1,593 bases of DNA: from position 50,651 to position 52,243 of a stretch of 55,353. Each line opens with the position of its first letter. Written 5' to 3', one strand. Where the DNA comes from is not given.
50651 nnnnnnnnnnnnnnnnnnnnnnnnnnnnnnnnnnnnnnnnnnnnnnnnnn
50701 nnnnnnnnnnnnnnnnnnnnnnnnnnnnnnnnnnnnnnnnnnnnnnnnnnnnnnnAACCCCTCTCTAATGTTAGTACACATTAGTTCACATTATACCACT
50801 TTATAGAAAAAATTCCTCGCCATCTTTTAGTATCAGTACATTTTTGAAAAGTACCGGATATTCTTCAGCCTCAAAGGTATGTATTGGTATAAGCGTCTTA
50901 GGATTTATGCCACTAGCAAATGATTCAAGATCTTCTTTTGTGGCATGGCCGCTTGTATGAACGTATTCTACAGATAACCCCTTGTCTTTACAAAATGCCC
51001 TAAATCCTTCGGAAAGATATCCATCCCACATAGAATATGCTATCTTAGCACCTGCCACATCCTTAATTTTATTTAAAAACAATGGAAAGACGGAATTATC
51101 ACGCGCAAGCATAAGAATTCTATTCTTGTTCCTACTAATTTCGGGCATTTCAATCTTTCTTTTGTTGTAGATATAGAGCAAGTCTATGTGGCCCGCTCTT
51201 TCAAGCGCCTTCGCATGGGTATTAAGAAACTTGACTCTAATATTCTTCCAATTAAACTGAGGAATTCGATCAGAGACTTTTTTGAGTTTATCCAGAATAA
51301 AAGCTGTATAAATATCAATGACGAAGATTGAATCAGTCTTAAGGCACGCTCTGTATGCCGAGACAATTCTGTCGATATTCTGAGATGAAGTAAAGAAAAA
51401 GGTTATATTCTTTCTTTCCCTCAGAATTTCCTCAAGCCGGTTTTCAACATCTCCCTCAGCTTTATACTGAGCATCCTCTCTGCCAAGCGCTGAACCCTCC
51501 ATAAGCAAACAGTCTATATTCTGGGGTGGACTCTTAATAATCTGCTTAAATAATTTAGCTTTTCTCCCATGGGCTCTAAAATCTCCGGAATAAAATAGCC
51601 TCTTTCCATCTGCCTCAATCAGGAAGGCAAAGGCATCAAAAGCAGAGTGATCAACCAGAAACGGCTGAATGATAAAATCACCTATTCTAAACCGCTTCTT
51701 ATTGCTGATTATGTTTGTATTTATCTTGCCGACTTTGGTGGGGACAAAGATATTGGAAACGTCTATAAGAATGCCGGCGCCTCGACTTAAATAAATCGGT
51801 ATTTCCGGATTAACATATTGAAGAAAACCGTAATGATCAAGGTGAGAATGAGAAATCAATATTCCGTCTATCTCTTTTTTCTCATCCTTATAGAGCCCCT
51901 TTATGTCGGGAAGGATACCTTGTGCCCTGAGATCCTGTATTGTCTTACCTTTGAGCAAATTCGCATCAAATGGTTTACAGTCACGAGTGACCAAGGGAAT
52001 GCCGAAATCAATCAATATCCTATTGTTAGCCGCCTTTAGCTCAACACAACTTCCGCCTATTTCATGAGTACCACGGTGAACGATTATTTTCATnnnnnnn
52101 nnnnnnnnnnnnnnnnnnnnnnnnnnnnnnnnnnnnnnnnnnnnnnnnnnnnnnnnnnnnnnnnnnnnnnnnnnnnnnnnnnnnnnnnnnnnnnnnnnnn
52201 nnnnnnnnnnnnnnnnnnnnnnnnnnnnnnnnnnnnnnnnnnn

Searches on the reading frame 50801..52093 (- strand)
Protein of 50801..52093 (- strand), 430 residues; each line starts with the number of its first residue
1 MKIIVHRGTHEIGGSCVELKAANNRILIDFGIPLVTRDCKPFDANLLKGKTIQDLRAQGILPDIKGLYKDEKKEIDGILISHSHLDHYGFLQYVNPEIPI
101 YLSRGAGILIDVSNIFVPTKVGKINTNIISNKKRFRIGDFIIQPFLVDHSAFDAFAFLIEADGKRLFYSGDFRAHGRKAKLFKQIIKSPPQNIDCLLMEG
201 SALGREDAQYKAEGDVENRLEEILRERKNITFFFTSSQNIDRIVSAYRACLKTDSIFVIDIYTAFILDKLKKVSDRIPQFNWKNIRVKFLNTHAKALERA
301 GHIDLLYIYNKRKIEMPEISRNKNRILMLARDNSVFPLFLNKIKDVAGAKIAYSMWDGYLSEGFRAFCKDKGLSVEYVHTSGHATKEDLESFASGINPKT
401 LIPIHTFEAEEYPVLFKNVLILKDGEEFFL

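Call 77: search_protein_families(library=pfam, proteins=[window:50801-52093:-], max_evalue=0.001)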
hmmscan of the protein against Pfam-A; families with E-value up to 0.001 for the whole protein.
window:50801-52093:- (430 aa): 4 families
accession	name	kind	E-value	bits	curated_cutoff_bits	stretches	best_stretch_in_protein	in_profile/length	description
PF12706.13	Lactamase_B_2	-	3.9e-15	56.4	27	1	55-207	11-171/200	Beta-lactamase superfamily domain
PF13483.12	Lactamase_B_3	-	2.5e-07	31.3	24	1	12-174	5-113/160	Beta-lactamase superfamily domain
PF07521.17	RMMBL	-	9.8e-07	29.1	21.6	1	375-406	8-40/63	Zn-dependent metallo-hydrolase RNA specificity domain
PF00753.33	Lactamase_B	-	0.00019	21.8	22.7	1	69-94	38-63/196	Metallo-beta-lactamase superfamily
